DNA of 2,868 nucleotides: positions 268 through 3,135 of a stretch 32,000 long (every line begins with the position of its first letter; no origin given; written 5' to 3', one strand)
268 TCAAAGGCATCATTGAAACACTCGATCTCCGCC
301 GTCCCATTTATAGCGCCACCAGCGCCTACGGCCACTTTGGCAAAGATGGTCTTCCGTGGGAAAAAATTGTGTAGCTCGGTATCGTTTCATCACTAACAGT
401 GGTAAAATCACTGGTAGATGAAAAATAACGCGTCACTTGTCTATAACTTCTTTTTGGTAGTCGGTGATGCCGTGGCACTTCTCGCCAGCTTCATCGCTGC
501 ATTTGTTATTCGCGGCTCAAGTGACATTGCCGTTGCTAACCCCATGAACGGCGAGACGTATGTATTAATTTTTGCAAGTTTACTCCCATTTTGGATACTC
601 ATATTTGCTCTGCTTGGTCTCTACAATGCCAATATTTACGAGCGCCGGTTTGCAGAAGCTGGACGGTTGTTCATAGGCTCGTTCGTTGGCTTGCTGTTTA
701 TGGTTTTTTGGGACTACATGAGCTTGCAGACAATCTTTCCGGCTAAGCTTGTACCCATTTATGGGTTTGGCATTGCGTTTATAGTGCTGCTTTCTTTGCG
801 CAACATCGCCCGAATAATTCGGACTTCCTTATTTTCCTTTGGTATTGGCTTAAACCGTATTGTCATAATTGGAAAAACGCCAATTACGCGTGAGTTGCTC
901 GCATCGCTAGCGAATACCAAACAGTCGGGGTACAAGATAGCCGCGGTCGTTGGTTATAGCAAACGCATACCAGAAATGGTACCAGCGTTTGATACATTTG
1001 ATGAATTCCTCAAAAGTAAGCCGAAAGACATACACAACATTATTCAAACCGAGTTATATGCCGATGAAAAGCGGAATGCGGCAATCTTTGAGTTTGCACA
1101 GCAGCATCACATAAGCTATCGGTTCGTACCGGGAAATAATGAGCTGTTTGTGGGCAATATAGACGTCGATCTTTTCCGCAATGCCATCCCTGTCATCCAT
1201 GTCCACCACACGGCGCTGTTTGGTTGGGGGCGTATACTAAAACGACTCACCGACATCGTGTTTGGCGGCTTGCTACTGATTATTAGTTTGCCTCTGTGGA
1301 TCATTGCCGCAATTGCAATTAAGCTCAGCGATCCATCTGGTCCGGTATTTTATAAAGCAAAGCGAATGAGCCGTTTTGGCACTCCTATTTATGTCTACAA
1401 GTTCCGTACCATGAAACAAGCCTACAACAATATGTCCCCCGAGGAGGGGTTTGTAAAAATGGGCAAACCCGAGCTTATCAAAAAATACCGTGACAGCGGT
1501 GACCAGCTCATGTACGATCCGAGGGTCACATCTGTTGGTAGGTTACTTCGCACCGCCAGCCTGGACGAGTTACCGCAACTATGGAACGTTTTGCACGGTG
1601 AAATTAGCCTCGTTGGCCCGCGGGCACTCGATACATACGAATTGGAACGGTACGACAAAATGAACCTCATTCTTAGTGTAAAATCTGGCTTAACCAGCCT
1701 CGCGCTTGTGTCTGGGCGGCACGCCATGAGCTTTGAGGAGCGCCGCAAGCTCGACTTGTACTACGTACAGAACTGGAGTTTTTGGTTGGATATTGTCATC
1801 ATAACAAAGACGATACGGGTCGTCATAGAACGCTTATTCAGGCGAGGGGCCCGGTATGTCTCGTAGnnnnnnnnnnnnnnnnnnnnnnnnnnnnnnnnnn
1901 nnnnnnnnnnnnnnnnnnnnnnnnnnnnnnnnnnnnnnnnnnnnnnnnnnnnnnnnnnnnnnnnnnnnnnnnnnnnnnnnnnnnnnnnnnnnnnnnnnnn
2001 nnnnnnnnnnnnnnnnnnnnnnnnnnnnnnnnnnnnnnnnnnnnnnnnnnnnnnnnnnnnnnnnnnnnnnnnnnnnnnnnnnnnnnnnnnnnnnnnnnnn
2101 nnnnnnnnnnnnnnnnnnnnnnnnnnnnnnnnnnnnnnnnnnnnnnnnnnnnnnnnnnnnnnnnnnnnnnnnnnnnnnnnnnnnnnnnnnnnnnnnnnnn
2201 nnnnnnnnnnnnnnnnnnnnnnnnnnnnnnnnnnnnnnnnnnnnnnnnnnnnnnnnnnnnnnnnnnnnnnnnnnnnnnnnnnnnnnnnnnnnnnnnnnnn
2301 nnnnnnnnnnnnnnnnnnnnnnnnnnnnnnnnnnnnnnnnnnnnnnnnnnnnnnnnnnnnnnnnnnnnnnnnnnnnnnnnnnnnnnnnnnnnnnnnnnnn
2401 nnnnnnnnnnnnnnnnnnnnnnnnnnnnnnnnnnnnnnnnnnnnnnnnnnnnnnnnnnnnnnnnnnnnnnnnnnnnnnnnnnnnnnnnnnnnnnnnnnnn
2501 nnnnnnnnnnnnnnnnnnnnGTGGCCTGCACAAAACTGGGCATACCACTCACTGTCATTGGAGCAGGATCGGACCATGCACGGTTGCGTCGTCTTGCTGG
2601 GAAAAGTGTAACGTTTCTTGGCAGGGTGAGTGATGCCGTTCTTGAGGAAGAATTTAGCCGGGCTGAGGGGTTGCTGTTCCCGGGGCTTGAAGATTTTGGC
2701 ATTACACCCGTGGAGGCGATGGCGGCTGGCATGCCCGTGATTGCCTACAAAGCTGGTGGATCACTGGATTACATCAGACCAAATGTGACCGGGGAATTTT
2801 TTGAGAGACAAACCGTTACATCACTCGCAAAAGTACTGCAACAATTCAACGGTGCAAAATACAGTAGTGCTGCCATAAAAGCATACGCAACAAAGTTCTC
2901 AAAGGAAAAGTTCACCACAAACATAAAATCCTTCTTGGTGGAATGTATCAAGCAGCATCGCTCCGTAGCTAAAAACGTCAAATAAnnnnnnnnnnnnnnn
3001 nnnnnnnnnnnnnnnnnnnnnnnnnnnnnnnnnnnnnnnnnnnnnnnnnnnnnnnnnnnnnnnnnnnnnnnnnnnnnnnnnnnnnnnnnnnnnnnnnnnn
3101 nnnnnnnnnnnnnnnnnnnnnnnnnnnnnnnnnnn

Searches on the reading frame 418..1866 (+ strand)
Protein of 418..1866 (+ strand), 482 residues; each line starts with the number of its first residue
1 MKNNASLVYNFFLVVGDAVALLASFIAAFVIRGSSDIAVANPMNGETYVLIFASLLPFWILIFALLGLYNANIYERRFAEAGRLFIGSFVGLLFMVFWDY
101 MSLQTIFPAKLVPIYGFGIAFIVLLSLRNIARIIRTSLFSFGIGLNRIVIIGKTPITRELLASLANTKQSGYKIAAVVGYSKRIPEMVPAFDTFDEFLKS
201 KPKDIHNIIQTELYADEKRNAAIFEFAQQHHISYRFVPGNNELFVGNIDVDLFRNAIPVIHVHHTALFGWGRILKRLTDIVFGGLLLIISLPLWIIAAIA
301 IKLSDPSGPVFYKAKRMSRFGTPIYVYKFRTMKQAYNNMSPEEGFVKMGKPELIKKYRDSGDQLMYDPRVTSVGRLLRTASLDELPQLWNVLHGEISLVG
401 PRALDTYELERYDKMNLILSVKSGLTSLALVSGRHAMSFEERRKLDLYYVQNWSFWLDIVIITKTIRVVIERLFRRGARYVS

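Call 4: search_protein_families(library=pfam, proteins=[window:418-1866:+], max_evalue=0.01)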
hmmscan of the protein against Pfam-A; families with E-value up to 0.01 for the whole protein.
window:418-1866:+ (482 aa): 2 families
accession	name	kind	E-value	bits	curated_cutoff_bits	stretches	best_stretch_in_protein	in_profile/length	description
PF02397.22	Bac_transf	-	2.1e-55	187.5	27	1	275-470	1-178/179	Bacterial sugar transferase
PF13727.12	CoA_binding_3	-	9.6e-06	26.2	25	1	65-238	2-175/175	CoA-binding domain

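Call 28: search_protein_families(library=ncbifam, proteins=[window:418-1866:+], max_evalue=0.00001)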
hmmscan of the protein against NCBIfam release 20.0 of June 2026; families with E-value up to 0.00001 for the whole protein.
window:418-1866:+ (482 aa): 10 families
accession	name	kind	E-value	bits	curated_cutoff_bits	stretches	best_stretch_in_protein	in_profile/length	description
TIGR03025.1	EPS_sugtrans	subfamily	5.2e-97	325.9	295.55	1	16-472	2-441/445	exopolysaccharide biosynthesis polyprenyl glycosylphosphotransferase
TIGR03022.1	WbaP_sugtrans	subfamily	8.7e-82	275.8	403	1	13-472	1-452/456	undecaprenyl-phosphate galactose phosphotransferase WbaP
TIGR03023.1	WcaJ_sugtrans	equivalog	2e-81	274.6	410.75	1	17-470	3-447/453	undecaprenyl-phosphate glucose phosphotransferase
NF052601.1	undeca_RfbP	equivalog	2.6e-54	184.1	330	1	271-470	41-236/244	undecaprenyl-phosphate galactose phosphotransferase family protein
NF011751.0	PRK15204.1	equivalog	1.3e-49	169.1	907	1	110-472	114-472/476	undecaprenyl-phosphate galactose phosphotransferase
TIGR03013.1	EpsB_2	subfamily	2.6e-44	152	393.35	1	17-479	3-443/443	TIGR03013 family XrtA/PEP-CTERM system glycosyltransferase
NF007518.0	PRK10124.1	equivalog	3.1e-43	148.2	684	1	116-466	115-454/464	undecaprenyl-phosphate glucose phosphotransferase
NF041877.1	EPS_EpsZ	equivalog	1.6e-41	142.4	800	1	20-470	18-453/459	exopolysaccharide biosynthesis polyisoprenyl-phosphate hexose-1-phosphate transferase EpsZ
NF050817.1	PolSacchBiosHfsE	equivalog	7.2e-28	97.5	750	1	273-468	270-458/467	polysaccharide biosynthesis protein HfsE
NF045514.1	glycotran_HepC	equivalog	2.8e-18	66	140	1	272-404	114-212/220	heterocyst development glycosyltransferase HepC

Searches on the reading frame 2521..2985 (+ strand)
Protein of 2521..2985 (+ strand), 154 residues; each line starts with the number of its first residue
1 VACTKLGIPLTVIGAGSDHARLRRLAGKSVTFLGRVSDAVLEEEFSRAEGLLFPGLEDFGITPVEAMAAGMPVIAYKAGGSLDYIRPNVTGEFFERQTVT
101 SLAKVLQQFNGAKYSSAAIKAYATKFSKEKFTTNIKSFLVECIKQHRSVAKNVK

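Call 4: search_protein_families(library=pfam, proteins=[window:2521-2985:+], max_evalue=0.01)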
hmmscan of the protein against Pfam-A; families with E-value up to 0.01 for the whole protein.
window:2521-2985:+ (154 aa): 3 families
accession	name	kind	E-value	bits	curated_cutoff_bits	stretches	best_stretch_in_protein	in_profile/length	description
PF00534.26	Glycos_transf_1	-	9.4e-19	68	26.4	1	8-124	48-170/172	Glycosyl transferases group 1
PF13692.12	Glyco_trans_1_4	-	3.5e-15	56.9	27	1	8-107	34-137/142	Glycosyl transferases group 1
PF20706.3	GT4-conflict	-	1.8e-05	24.4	26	1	20-100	250-335/385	Family 4 Glycosyltransferase in conflict systems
